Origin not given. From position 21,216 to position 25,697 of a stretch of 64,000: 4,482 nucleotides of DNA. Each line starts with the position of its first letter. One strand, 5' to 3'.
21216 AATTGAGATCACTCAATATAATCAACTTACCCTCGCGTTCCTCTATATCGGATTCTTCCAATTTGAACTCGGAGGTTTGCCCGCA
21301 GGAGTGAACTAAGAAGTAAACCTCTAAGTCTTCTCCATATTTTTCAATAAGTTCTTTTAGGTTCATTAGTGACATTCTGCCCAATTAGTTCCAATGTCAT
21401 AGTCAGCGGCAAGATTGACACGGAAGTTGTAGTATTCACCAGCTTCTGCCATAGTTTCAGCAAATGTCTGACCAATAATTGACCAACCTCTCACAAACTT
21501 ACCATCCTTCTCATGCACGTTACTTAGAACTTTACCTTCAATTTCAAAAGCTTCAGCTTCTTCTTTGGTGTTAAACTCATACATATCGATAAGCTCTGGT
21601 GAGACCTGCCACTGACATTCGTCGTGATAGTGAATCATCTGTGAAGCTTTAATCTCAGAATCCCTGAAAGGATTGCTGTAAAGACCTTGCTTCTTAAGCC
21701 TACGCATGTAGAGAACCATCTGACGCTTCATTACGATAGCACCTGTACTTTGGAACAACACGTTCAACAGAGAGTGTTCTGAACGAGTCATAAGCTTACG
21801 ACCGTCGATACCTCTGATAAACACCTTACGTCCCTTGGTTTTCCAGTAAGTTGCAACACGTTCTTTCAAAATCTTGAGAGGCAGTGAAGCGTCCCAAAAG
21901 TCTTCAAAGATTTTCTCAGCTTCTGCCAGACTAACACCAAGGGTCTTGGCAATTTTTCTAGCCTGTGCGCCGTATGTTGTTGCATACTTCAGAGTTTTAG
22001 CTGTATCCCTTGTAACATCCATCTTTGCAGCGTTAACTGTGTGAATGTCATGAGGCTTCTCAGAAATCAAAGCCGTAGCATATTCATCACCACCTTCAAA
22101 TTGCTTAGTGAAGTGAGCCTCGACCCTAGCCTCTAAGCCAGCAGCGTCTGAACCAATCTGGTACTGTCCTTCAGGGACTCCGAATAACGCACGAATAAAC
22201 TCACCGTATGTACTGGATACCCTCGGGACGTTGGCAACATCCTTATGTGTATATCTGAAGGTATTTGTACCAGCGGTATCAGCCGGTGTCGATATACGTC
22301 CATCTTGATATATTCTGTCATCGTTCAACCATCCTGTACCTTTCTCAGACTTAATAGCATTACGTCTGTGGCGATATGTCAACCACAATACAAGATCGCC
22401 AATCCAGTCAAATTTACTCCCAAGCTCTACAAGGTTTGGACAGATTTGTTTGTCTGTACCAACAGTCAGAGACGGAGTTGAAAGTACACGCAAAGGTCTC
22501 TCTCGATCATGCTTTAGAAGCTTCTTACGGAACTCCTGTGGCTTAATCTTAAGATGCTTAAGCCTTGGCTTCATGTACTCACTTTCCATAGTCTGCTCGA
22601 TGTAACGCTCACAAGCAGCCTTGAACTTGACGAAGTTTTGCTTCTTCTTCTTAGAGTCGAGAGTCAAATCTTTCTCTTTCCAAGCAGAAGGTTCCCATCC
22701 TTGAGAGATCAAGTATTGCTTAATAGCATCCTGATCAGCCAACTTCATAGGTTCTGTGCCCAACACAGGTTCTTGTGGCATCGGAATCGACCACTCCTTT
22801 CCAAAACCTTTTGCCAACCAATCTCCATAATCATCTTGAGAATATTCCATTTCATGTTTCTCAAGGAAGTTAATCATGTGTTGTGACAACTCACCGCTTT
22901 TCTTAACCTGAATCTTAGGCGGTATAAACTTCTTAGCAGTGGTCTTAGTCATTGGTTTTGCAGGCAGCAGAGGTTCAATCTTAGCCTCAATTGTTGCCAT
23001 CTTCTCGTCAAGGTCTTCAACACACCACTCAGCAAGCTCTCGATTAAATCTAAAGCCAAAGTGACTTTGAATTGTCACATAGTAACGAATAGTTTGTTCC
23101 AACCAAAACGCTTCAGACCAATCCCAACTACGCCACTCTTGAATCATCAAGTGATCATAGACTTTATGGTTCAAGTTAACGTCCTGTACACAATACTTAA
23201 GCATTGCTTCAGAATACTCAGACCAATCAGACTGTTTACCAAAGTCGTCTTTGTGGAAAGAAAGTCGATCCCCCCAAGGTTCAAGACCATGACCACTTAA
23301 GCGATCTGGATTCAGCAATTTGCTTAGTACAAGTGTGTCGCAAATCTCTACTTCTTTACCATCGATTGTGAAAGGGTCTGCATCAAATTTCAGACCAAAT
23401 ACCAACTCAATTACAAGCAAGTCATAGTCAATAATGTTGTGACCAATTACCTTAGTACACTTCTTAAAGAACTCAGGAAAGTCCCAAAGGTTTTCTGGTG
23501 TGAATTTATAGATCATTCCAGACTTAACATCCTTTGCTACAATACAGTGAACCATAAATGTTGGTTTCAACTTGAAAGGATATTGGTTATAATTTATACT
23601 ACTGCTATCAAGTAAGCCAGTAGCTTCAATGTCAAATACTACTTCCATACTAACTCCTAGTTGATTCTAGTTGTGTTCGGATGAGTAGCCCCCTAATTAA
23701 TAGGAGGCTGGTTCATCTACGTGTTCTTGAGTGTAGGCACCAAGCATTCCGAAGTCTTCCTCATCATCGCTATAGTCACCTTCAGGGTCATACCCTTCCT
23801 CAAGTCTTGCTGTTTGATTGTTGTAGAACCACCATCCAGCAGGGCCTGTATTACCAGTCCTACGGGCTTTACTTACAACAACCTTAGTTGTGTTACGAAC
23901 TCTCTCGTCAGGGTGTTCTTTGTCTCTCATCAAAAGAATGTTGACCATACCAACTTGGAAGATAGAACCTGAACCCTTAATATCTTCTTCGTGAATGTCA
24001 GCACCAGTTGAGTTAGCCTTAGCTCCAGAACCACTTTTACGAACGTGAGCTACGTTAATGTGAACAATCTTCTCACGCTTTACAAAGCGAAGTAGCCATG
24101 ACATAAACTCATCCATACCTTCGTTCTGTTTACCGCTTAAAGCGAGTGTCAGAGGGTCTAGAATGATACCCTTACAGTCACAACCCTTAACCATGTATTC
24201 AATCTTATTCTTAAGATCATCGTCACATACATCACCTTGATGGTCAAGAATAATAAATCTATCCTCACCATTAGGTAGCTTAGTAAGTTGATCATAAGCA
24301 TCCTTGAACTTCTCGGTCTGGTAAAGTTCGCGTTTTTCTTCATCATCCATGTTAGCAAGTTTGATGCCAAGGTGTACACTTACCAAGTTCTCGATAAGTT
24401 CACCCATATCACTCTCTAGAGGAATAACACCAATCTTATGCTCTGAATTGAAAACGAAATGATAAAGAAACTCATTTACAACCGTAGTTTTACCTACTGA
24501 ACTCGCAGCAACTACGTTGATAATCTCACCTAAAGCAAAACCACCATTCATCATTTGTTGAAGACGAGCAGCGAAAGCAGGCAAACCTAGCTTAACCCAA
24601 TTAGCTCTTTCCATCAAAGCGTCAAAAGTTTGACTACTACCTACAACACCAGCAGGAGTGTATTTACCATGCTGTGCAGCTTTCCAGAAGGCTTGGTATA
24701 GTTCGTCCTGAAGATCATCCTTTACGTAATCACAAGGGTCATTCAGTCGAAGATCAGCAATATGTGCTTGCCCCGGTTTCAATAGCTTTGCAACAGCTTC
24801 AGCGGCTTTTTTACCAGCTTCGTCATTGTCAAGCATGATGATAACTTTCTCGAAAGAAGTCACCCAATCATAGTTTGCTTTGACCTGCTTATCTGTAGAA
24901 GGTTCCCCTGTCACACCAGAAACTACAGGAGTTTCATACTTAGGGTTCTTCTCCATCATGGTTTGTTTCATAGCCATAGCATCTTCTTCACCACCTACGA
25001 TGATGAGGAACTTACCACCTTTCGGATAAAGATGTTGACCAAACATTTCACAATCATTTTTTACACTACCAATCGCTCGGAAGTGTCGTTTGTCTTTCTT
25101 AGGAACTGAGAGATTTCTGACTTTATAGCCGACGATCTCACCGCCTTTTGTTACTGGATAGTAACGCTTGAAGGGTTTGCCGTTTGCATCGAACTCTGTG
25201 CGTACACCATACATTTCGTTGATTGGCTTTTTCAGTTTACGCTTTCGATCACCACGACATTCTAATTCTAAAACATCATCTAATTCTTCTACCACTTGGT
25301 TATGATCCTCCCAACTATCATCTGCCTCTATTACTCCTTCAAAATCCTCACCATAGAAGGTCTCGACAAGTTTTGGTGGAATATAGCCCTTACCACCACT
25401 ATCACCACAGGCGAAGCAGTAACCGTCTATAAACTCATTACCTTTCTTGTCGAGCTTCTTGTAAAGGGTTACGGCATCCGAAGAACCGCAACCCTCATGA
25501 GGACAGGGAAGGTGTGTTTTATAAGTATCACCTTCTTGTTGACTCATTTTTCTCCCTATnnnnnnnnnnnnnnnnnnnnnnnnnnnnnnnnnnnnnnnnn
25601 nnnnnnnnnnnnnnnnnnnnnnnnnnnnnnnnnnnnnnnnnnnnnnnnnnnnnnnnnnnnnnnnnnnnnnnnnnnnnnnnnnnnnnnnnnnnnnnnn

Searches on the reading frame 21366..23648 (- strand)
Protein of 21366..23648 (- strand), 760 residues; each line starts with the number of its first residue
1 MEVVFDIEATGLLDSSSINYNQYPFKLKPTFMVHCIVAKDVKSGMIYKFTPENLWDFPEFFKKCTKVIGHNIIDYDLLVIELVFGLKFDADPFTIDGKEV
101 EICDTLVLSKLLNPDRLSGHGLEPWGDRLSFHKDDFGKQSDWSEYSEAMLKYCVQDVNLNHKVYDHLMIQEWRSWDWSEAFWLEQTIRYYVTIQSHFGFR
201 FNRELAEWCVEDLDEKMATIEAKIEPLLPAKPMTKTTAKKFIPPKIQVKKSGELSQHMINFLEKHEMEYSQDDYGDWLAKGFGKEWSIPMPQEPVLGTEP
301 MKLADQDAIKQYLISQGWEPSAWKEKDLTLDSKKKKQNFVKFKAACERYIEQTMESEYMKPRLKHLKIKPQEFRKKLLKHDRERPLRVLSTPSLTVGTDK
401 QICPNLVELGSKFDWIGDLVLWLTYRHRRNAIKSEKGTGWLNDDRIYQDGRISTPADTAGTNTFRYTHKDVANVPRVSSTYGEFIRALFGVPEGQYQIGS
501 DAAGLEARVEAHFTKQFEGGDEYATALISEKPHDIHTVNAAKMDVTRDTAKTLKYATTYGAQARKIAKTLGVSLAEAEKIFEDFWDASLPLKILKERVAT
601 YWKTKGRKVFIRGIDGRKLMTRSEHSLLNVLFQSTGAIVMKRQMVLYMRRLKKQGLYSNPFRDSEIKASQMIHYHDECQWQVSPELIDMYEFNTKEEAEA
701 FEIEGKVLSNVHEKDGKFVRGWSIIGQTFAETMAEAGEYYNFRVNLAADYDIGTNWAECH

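Call 8: search_protein_families(library=phrogs, proteins=[window:21366-23648:-])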
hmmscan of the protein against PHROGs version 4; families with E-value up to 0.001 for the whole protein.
window:21366-23648:- (760 aa): 11 families
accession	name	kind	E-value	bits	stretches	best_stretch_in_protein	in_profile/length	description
phrog_17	-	DNA, RNA and nucleotide metabolism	3.2e-118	397.5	1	2-759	672-1233/1445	DNA polymerase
phrog_15971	-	DNA, RNA and nucleotide metabolism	5.2e-52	178.2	2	433-690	107-345/376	DNA polymerase I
phrog_8888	-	DNA, RNA and nucleotide metabolism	1.6e-41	144.2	1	485-702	1-212/295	DNA polymerase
phrog_6375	-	DNA, RNA and nucleotide metabolism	3.3e-32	113.1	1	559-760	2-204/204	DNA polymerase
phrog_16667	-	DNA, RNA and nucleotide metabolism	2.6e-28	100.1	1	566-685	1-123/229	DNA polymerase I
phrog_403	-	DNA, RNA and nucleotide metabolism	1.4e-12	48.2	1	54-168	131-247/321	DNA polymerase exonuclease subunit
phrog_38876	-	DNA, RNA and nucleotide metabolism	4.9e-10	40.9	1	119-168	44-94/111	DNA polymerase exonuclease subunit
phrog_24147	-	DNA, RNA and nucleotide metabolism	2.1e-09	38.5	1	625-760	3-93/93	DNA polymerase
phrog_2573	-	DNA, RNA and nucleotide metabolism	1.9e-08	34.9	1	534-688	73-235/336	DNA polymerase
phrog_23226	-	DNA, RNA and nucleotide metabolism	4.3e-07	29.8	1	543-588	414-459/611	DNA polymerase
phrog_10285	-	DNA, RNA and nucleotide metabolism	0.00051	20.2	0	473-590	34-158/321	DNA polymerase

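Call 10: search_dna_similar(query=window:21366-23648:-, collection=phages, mode=protein, max_rows=25)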
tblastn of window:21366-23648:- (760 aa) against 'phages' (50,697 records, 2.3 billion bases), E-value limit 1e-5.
Records with a match: 3207; places in all: 3451; records where one place covers at least 80% of the query: 823.
Best place of each record, by identity: <60% 3207.
By first word of the organism name: Escherichia 759; Klebsiella 505; Pseudomonas 496; Vibrio 231; Salmonella 166; Yersinia 92; Erwinia 81; Aeromonas 51; Pectobacterium 47; Shigella 46; and 94 more.
By host as written in the record: - 527; Escherichia coli 276; Klebsiella pneumoniae 245; Pseudomonas aeruginosa 117; Pseudomonas aeruginosa PAO1 45; Escherichia coli K-12 MG1655 42; Vibrio cholerae 42; Yersinia pestis 38; and 742 more.
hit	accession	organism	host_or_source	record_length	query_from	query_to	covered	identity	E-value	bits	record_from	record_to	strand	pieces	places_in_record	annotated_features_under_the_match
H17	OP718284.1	Aeromonas phage vB_AceP_PAc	Aeromonas caviae AC-CY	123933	1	760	100%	41.7%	0e+0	587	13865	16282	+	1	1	putative DNA polymerase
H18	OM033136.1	Aeromonas phage phiA047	Aeromonas sp.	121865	1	760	100%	41.7%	0e+0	584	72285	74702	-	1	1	putative DNA polymerase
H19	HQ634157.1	Vibrio phage 11895-B1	Vibrio sp. 11985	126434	4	760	100%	40.5%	0e+0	585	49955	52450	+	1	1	DNA polymerase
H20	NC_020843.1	Vibrio phage 11895-B1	Vibrio sp. 11985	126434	4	760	100%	40.5%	0e+0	585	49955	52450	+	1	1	DNA polymerase I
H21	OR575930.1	Pseudomonas phage vB_PseuGesM_254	Pseudomonas gessardii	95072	4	760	100%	39.9%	6e-175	563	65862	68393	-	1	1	DNA polymerase I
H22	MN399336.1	Edwardsiella phage vB_EtaM_ET-ABTNL-9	Edwardsiella tarda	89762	3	760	100%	39.6%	1e-155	507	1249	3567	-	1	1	DNA polymerase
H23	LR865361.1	Escherichia phage Paula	-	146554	4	760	100%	39.2%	1e-157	513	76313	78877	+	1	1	putative DNA polymerase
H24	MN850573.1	Escherichia phage muut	Escherichia coli K-12 MG1655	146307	4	760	100%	38.9%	9e-158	513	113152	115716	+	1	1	putative DNA polymerase, part I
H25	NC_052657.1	Escherichia phage muut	Escherichia coli K-12 MG1655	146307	4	760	100%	38.9%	9e-158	513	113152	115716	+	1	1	DNA polymerase I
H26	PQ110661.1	Escherichia phage vB_EcoM_ZYD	Escherichia coli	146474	4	760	100%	38.9%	9e-158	513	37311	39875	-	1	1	DNA polymerase I | hypothetical protein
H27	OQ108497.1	Escherichia phage EC_OE_11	MDR Escherichia coli 11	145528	4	760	100%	38.9%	1e-157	513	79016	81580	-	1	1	putative DNA polymerase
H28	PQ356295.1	Escherichia phage KKE7M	Escherichia coli W3350 (Yale CGSC)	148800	4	760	100%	38.9%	1e-157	512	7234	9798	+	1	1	DNA-directed DNA polymerase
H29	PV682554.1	Escherichia phage 92CQ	Escherichia coli 92CQ (ESBL-producing)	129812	4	760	100%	38.9%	2e-157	512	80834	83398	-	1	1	DNA polymerase I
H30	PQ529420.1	Escherichia phage Eryne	Escherichia coli UTI89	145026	4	760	100%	38.9%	5e-158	514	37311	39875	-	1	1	DNA polymerase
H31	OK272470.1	Escherichia phage JLBYU50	Escherichia coli K-12 MG1655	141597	4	760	100%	38.9%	6e-158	513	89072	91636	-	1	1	putative DNA polymerase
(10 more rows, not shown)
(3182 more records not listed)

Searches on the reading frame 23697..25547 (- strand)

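Call 8: search_protein_families(library=phrogs, proteins=[window:23697-25547:-])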
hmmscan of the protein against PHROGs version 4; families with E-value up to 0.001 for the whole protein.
window:23697-25547:- (616 aa): 9 families
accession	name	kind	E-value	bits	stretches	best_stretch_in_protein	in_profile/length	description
phrog_239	-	DNA, RNA and nucleotide metabolism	1.1e-160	538.2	1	11-597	41-611/801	DNA primase/helicase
phrog_19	-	DNA, RNA and nucleotide metabolism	4.5e-18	66.4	1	328-597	341-593/621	DnaB-like replicative helicase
phrog_5482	-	unknown function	1e-14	55.1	1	305-574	12-289/341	-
phrog_47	-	DNA, RNA and nucleotide metabolism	2.4e-07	30.7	1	172-286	221-333/947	DNA primase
phrog_243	-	DNA, RNA and nucleotide metabolism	2.7e-06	27.6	1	331-569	26-248/273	DnaB-like replicative helicase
phrog_849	-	DNA, RNA and nucleotide metabolism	3.4e-06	27.3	1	136-326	194-376/435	DNA primase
phrog_18375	-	DNA, RNA and nucleotide metabolism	2.8e-05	23.6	1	300-566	336-596/644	DNA primase/helicase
phrog_8337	-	DNA, RNA and nucleotide metabolism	4.6e-05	23.9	0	327-438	55-161/273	DNA repair protein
phrog_97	-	other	0.00013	22.4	1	309-424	41-156/506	UvsX-like recombinase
